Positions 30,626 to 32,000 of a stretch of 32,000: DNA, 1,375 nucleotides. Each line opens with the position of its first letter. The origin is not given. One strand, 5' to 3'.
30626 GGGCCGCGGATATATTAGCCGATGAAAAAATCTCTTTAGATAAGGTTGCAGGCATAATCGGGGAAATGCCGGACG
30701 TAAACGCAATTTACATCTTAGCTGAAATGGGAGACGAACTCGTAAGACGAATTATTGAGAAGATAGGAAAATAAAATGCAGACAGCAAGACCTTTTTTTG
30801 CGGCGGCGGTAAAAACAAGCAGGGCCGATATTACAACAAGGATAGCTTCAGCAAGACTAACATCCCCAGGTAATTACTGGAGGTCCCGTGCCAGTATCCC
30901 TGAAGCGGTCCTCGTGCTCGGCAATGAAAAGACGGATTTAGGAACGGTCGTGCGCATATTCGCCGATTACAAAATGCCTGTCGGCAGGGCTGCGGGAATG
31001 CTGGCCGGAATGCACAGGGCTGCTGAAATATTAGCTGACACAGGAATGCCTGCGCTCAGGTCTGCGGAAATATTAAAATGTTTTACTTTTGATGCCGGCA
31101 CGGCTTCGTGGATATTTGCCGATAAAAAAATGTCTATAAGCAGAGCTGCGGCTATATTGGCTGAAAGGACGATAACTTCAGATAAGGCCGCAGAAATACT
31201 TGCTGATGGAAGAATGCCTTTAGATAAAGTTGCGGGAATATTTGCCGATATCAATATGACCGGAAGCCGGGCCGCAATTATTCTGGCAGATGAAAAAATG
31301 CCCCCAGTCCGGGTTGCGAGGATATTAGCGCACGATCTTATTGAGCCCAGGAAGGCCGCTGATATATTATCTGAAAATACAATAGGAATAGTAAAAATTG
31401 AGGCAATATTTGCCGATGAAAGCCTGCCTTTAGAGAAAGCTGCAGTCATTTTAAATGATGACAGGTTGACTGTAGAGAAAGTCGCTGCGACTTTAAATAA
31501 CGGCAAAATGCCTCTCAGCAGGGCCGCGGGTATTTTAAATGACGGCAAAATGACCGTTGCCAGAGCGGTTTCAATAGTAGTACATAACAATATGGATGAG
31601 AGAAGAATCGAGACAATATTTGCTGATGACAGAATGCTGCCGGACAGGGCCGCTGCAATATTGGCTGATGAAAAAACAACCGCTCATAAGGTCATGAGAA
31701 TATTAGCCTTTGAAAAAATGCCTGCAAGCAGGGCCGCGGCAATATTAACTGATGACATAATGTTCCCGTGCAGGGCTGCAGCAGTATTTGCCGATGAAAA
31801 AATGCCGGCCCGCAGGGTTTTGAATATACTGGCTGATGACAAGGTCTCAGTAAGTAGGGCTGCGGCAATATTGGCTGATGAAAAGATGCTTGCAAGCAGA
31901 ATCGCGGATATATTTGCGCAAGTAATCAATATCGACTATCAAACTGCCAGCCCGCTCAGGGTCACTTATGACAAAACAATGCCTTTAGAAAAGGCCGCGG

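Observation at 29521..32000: Two adjacent paralogs made of a 14-residue tandem repeat (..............) that I cannot assign to a known repeat family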

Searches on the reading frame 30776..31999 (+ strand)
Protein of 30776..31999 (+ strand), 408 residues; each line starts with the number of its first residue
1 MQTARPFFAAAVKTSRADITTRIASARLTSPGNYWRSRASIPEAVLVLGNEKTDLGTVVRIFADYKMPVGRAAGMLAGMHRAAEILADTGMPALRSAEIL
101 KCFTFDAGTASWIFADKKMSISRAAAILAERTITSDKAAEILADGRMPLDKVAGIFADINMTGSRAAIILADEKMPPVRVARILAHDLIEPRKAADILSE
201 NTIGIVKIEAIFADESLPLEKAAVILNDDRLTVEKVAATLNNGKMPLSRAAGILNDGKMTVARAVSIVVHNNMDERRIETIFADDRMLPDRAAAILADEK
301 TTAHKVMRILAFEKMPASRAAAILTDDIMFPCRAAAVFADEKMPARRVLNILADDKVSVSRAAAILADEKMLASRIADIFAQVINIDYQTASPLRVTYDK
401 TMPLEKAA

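Call 9: search_protein_families(library=pfam, proteins=[window:30776-31999:+], max_evalue=10)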
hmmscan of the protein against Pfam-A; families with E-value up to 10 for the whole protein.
window:30776-31999:+ (408 aa): 7 families
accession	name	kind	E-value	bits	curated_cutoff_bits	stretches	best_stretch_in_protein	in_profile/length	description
PF15180.11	NPBW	-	0.11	12.8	27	1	68-84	30-46/118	Neuropeptides B and W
PF23877.1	DUF7231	-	0.12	12.9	27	1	303-391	16-101/126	Family of unknown function (DUF7231)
PF23016.2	RsmI_C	-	0.29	11.4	27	2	345-368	7-29/46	RsmI C-terminal HTH domain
PF24014.1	DUF7328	-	0.46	11.2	27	0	177-200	12-35/60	Family of unknown function (DUF7328)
PF21962.1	DUF6924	-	0.49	11.1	24.4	1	260-315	29-84/129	Domain of unknown function (DUF6924)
PF24767.1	UBA_At5g58720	-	5.5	7.4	27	0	136-144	34-42/44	At5g58720 UBA-like domain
PF03934.19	T2SSK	-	5.6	7.8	24.2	0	117-134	17-33/63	Type II secretion system (T2SS), protein K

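Call 10: search_protein_families(library=ncbifam, proteins=[window:30776-31999:+], max_evalue=10)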
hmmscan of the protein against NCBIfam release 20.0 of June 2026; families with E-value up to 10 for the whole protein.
window:30776-31999:+ (408 aa): 1 family
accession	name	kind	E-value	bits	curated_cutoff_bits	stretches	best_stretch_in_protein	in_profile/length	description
NF011883.0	PRK15356.1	equivalog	0.00044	20.3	138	1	167-200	26-58/80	type III secretion system protein SsaH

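Call 21: search_protein_representatives(protein=window:30776-31999:+)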
Query: 408 residues. Proteins with E-value up to 0.001 (for the whole library): 49; up to 1e-10: 9; up to 1e-30: 0. The best 49 are listed.
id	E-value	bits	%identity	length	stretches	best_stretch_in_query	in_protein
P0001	1.4e-14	70.7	26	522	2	110-303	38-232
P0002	2.0e-14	70.1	28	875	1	81-358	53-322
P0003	3.9e-14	69.2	31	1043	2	109-300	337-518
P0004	9.9e-14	67.9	29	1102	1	91-297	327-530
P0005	1.5e-13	67.3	22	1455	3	95-367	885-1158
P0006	2.8e-12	63.1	29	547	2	221-366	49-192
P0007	2.2e-11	60.2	40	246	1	194-303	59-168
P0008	4.6e-11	59.1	28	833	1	83-278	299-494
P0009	6.5e-11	58.6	34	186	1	126-285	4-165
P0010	1.4e-10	57.5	27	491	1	131-380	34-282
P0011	1.9e-10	57.0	26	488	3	123-284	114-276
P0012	3.3e-10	56.3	32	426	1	111-268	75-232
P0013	4.7e-10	55.8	28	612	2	83-292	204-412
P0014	2.8e-09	53.2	26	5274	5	77-192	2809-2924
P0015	1.3e-08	51.1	26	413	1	92-277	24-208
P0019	3.7e-08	49.6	23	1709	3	153-379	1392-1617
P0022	1.2e-07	47.9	24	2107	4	195-378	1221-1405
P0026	3.3e-07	46.4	32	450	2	187-311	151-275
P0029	7.5e-07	45.2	30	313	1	146-279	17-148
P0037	2.6e-05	40.2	34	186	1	197-310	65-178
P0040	9.7e-05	38.3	37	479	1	216-296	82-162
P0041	9.9e-05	38.3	30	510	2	223-391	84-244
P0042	1.8e-04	37.4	28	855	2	91-332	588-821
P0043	2.0e-04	37.2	27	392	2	172-285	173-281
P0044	2.2e-04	37.2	34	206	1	146-266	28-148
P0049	9.8e-04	35.0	27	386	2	83-288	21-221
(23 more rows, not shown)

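Call 23: search_protein_families(library=pfam, proteins=[P0001, P0002, P0003, P0004, P0005, P0006, P0007, P0008, P0009, P0010], max_evalue=0.01)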
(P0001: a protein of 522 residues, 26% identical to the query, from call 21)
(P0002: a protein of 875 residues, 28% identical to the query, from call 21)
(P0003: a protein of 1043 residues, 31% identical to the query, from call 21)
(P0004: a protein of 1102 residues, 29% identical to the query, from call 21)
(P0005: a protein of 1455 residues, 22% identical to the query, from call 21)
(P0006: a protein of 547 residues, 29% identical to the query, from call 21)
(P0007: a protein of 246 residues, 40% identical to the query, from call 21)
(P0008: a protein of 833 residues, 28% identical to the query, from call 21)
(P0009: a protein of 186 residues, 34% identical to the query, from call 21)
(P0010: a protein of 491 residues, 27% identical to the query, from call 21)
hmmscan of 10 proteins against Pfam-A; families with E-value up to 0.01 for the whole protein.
P0001 (522 aa): 2 families
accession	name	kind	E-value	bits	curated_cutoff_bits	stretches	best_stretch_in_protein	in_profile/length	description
PF13385.13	Laminin_G_3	-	0.00029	21.4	27.6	1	391-503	17-121/151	Concanavalin A-like lectin/glucanases superfamily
PF12763.14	EH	-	0.00043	20.6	22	0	86-160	20-95/101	EH domain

P0002 (875 aa): 4 families
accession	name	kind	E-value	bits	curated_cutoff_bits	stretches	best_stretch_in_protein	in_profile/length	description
PF07705.17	CARDB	-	9.7e-08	32.6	22.7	0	639-705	12-79/101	CARDB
PF03448.22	MgtE_N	-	0.00021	22.2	25.9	0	292-358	13-74/102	MgtE intracellular N domain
PF11896.14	GlgE_dom_N_S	-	0.001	19.9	25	0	553-618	21-85/179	Alpha-1,4-glucan:maltose-1-phosphate maltosyltransferase, domain N/S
PF04689.18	S1FA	-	0.0029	18.2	21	1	809-844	4-41/66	DNA binding protein S1FA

P0003 (1043 aa): 2 families
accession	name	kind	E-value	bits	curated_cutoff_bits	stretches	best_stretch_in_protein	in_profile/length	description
PF03448.22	MgtE_N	-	2.7e-12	47.6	25.9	2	431-500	13-82/102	MgtE intracellular N domain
PF07705.17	CARDB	-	0.0022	18.6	22.7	0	766-829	11-77/101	CARDB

P0004 (1102 aa): 2 families
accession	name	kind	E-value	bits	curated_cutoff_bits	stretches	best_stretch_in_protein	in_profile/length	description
PF03448.22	MgtE_N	-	4.6e-09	37.2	25.9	2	507-564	12-69/102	MgtE intracellular N domain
PF07705.17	CARDB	-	1.3e-06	28.9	22.7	0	855-921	12-79/101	CARDB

P0005 (1455 aa): 3 families
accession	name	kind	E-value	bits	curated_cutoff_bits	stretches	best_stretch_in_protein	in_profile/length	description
PF20266.3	Mab-21_C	-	2.3e-12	47.4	24.1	1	284-369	6-92/102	Mab-21 protein HhH/H2TH-like domain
PF03281.20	Mab-21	-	0.00011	22.7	24.1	1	193-272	111-194/197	Mab-21 protein nucleotidyltransferase domain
PF21300.2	LbR_Ice_bind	-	0.00088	19.8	30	0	1224-1304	13-95/97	Grass antifreeze beta roll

P0006 (547 aa): 0 families

P0007 (246 aa): 1 family
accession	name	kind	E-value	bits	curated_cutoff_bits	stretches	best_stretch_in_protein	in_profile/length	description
PF11135.13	DUF2888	-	0.0053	17.2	27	0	68-123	26-80/144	Protein of unknown function (DUF2888)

P0008 (833 aa): 0 families

P0009 (186 aa): 0 families

P0010 (491 aa): 3 families
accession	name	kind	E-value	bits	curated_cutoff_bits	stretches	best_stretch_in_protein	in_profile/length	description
PF13385.13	Laminin_G_3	-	0.00018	22.2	27.6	1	358-470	4-113/151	Concanavalin A-like lectin/glucanases superfamily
PF03448.22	MgtE_N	-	0.0017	19.3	25.9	0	50-128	25-97/102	MgtE intracellular N domain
PF02520.22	ANIS5_cation-bd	-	0.0096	16.4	29.3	0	211-300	9-91/109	SXP/RAL-2 family protein Ani s 5-like, metal-binding domain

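Call 48: find_encoding_contigs(protein=P0009, flank=10000, max_places=4)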
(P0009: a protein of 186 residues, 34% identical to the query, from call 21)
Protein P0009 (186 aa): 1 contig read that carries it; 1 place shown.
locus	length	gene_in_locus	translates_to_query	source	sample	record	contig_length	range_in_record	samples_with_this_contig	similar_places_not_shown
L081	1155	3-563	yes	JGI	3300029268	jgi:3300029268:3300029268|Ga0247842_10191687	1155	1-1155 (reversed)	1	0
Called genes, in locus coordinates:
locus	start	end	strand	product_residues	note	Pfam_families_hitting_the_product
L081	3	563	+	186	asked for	?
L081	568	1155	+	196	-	?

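Call 51: find_encoding_contigs(protein=P0043, flank=10000, max_places=3)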
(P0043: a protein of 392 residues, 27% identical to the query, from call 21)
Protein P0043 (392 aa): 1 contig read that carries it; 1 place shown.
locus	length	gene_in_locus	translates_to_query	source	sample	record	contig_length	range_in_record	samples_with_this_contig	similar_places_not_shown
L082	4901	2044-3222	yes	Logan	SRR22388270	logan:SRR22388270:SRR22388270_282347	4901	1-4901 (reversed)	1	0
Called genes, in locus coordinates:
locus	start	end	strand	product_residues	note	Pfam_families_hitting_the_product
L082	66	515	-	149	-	-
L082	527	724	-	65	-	-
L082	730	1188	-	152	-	PF01668:SmpB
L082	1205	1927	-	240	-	PF01553:Acyltransferase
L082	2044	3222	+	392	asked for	-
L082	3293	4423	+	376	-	-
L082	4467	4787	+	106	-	-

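Call 52: find_encoding_contigs(protein=P0001, flank=10000, max_places=3)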
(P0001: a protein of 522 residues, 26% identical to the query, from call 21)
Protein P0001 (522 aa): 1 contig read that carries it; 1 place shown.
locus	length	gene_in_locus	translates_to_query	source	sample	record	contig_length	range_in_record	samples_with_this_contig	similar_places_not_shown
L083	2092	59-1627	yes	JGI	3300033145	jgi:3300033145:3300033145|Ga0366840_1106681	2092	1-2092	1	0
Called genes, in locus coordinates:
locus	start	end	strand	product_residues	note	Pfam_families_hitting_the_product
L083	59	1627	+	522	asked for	-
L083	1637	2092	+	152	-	?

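Call 55: list_cluster_members(proteins=[P0003, P0002, P0006, P0007, P0010, P0019, P0026, P0043, P0044, P0040])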
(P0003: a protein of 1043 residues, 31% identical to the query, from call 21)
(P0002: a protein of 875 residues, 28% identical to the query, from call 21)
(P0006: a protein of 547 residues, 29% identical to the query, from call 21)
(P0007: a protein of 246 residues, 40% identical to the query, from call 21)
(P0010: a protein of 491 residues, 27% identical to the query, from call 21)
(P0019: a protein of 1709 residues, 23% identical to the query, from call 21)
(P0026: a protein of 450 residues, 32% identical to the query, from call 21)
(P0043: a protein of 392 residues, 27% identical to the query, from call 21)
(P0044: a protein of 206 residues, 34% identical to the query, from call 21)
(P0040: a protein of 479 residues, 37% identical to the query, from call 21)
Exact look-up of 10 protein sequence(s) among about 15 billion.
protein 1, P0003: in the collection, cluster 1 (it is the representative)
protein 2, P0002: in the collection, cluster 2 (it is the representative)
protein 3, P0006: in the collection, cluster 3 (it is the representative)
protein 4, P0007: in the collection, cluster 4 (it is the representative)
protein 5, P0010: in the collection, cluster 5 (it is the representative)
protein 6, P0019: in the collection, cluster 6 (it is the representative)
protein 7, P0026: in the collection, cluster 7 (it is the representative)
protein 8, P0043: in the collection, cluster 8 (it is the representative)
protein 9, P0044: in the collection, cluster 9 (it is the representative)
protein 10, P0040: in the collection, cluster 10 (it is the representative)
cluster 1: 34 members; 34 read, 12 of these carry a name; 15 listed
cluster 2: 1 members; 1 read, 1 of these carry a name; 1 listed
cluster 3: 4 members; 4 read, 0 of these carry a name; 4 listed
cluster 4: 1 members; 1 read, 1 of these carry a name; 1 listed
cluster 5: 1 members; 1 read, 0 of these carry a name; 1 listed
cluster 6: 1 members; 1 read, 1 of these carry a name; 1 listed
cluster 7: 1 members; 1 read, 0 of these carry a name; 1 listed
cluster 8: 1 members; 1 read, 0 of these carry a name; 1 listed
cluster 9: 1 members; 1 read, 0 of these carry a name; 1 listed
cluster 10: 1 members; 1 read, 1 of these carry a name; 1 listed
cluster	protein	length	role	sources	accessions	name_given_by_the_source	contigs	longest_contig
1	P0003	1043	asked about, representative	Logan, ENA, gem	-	-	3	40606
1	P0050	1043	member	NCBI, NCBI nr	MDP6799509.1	MAG: PGF-pre-PGF domain-containing protein [SAR202 cluster bacterium] | PGF-pre-PGF domain-containing protein [SAR202 cluster bacterium]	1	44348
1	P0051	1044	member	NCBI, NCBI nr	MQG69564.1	MAG: PGF-pre-PGF domain-containing protein [SAR202 cluster bacterium] | PGF-pre-PGF domain-containing protein [SAR202 cluster bacterium]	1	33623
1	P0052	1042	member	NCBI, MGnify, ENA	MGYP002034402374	CR=1 FL=1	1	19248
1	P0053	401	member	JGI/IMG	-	hypothetical protein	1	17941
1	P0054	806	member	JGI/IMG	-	PGF-pre-PGF domain-containing protein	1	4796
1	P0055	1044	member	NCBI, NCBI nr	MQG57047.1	MAG: PGF-pre-PGF domain-containing protein [SAR202 cluster bacterium] | PGF-pre-PGF domain-containing protein [SAR202 cluster bacterium]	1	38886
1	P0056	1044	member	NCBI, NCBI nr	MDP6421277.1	MAG: PGF-pre-PGF domain-containing protein [SAR202 cluster bacterium] | PGF-pre-PGF domain-containing protein [SAR202 cluster bacterium]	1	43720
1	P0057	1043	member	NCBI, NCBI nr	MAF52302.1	MAG: hypothetical protein CL694_04720 [Chloroflexi bacterium] | hypothetical protein [Chloroflexota bacterium]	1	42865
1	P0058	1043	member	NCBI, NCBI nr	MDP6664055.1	MAG: PGF-pre-PGF domain-containing protein [SAR202 cluster bacterium] | PGF-pre-PGF domain-containing protein [SAR202 cluster bacterium]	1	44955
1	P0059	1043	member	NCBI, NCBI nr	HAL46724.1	MAG TPA: hypothetical protein DCP37_03135 [Dehalococcoidia bacterium] | hypothetical protein [Dehalococcoidia bacterium]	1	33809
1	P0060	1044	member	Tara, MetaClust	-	strand:+ start:3727 stop:6861 length:3135 start_codon:yes stop_codon:yes ... | TARA_039_MES_0.22-1.6_scaffold43031_1_gene49450 "" ""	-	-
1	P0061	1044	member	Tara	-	strand:- start:2181 stop:5315 length:3135 start_codon:yes stop_codon:yes ...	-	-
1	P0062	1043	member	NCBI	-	-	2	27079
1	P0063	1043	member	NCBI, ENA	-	-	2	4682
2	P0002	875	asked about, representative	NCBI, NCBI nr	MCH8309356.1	MAG: PGF-pre-PGF domain-containing protein, partial [Chloroflexi bacterium] | PGF-pre-PGF domain-containing protein [Chloroflexota bacterium]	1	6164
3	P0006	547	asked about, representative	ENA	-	-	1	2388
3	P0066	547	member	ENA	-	-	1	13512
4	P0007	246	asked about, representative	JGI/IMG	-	hypothetical protein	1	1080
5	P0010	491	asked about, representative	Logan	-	-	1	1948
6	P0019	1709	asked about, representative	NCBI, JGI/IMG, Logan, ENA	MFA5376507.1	MAG: BNR-4 repeat-containing protein [Dehalococcoidia bacterium] | hypothetical protein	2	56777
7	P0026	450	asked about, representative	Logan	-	-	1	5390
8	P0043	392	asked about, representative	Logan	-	-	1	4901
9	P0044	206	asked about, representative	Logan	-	-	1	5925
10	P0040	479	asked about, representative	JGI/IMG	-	hypothetical protein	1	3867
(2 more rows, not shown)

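Call 68: search_protein_families(library=pfam, proteins=[P0012, P0019, P0022, P0026, P0029, P0037, P0040, P0041, P0042, P0049], max_evalue=0.01)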
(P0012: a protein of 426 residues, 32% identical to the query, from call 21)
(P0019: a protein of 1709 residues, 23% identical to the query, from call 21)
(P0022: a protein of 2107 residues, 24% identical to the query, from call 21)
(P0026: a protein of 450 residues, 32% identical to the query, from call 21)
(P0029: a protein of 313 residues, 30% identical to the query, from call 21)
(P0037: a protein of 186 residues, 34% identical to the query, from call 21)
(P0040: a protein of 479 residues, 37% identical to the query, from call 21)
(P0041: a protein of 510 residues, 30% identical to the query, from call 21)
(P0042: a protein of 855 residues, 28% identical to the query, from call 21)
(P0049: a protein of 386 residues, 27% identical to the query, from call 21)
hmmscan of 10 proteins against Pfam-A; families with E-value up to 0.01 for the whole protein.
P0012 (426 aa): 0 families

P0019 (1709 aa): 2 families
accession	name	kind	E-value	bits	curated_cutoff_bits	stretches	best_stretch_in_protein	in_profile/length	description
PF15892.11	BNR_4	-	1.2e-14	54.8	27.3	1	376-658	12-268/272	BNR repeat-containing family member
PF13088.12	BNR_2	-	0.00057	19.8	31.4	1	367-506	10-155/277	BNR repeat-like domain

P0022 (2107 aa): 1 family
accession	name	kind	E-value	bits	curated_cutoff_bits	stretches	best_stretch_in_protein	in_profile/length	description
PF15892.11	BNR_4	-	1.9e-16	60.7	27.3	1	513-794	2-268/272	BNR repeat-containing family member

P0026 (450 aa): 1 family
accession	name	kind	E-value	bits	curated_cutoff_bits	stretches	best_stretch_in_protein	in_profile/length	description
PF03448.22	MgtE_N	-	0.00021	22.2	25.9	0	283-366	18-95/102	MgtE intracellular N domain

P0029 (313 aa): 5 families
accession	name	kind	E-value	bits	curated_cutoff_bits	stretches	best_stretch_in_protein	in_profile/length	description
PF03448.22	MgtE_N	-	1e-06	29.6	25.9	1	60-135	25-92/102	MgtE intracellular N domain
PF06200.19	tify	-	1.4e-06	27.9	27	0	68-81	17-30/34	tify domain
PF22633.2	F5_F8_type_C_2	-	2.8e-05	25.1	27.8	1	189-282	2-88/91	NedA-like, galactose-binding domain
PF00754.31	F5_F8_type_C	-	0.00074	20.1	28.2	1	208-298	30-122/127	F5/8 type C domain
PF14841.11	FliG_M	-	0.0044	17.7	25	0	65-82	16-33/76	FliG middle domain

P0037 (186 aa): 0 families

P0040 (479 aa): 0 families

P0041 (510 aa): 0 families

P0042 (855 aa): 3 families
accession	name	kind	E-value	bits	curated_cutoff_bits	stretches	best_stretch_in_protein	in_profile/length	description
PF03448.22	MgtE_N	-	7.8e-15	55.7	25.9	0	385-423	46-84/102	MgtE intracellular N domain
PF14841.11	FliG_M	-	1.1e-09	38.8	25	1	541-575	16-50/76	FliG middle domain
PF14842.11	FliG_N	-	0.00058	20.9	25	0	404-423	7-26/104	FliG N-terminal domain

P0049 (386 aa): 3 families
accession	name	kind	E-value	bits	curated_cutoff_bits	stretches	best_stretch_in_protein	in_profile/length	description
PF03448.22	MgtE_N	-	2.1e-10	41.5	25.9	0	266-324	29-83/102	MgtE intracellular N domain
PF13877.11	RPAP3_C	-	0.00082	20.3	23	0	211-273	12-73/92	Potential Monad-binding region of RPAP3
PF22309.2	HK-GC-Chemotax_sensor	-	0.0019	18.8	27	0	40-106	7-69/122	HK/GC/Chemotaxis protein-like, sensor domain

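Call 71: find_encoding_contigs(protein=P0026, flank=10000, max_places=2)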
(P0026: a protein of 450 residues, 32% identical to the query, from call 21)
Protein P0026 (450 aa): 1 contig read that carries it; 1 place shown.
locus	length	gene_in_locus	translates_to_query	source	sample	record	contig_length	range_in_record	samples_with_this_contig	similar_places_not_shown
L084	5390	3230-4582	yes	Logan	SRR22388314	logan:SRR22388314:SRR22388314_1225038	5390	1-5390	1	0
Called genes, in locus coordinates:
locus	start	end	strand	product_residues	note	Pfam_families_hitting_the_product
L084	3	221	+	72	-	?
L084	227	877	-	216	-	PF13489:Methyltransf_23 (weak), PF08242:Methyltransf_12 (weak), PF13649:Methyltransf_25 (weak)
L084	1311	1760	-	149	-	-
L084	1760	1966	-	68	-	-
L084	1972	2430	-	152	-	PF01668:SmpB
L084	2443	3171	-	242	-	PF01553:Acyltransferase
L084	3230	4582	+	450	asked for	-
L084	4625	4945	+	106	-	-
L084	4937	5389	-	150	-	?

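Call 72: find_encoding_contigs(protein=P0044, flank=10000, max_places=2)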
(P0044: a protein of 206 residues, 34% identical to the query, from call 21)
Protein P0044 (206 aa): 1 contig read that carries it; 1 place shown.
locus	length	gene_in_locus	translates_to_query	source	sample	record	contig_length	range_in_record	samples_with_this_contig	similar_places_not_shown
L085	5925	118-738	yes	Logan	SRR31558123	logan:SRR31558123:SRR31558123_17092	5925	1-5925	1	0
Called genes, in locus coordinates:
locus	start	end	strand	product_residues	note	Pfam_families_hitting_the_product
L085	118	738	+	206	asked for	-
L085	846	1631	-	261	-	-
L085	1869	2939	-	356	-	-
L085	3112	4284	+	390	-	PF02646:RmuC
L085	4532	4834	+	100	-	-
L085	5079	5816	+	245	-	-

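Call 74: search_dna_similar(query=window:30776-31999:+, collection=phages, mode=protein, max_evalue=0.001, max_rows=15)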
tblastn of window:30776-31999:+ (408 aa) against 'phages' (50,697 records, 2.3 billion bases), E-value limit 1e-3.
No match.

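Call 75: search_dna_similar(query=P0010, collection=phages, mode=protein, max_evalue=0.001, max_rows=15)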
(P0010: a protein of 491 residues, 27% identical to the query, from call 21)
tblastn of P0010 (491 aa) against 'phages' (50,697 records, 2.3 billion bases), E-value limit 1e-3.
No match.

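Call 86: search_protein_families(library=phrogs, proteins=[window:30776-31999:+, P0001, P0040, P0006], max_evalue=0.01)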
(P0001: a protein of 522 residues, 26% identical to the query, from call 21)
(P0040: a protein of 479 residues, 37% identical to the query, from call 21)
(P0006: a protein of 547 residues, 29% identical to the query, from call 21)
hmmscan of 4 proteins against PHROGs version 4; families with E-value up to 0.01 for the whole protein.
window:30776-31999:+ (408 aa): 2 families
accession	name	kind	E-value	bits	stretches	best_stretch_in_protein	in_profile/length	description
phrog_21191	-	unknown function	5e-05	24.3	0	338-365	36-63/71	-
phrog_1923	-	unknown function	8.1e-05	23.6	0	161-185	11-35/64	-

P0001 (522 aa): 0 families

P0040 (479 aa): 1 family
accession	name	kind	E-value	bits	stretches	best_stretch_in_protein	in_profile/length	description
phrog_13336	-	unknown function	0.00054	20.4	1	188-278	15-102/339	-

P0006 (547 aa): 0 families

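Call 87: search_protein_families(library=padloc, proteins=[window:30776-31999:+], max_evalue=0.01)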
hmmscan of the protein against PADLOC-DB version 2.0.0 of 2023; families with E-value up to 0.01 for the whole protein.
window:30776-31999:+ (408 aa): 0 families

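Call 95: find_encoding_contigs(protein=P0066, flank=8000, max_places=2)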
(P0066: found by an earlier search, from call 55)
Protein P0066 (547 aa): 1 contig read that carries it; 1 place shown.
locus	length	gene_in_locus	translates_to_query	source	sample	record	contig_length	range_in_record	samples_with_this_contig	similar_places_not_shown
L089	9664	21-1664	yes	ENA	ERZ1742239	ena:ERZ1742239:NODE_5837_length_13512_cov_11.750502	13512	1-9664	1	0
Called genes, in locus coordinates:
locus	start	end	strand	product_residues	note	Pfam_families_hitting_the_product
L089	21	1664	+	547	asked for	-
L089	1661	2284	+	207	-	-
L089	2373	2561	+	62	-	-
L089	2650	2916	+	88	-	-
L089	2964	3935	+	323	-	-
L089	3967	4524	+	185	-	-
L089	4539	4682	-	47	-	-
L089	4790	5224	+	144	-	-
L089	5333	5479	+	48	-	-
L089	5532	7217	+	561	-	-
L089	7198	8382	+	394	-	PF04104:DNA_primase_lrg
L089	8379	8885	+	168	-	-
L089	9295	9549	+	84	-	-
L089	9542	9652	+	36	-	-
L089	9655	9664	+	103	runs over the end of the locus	-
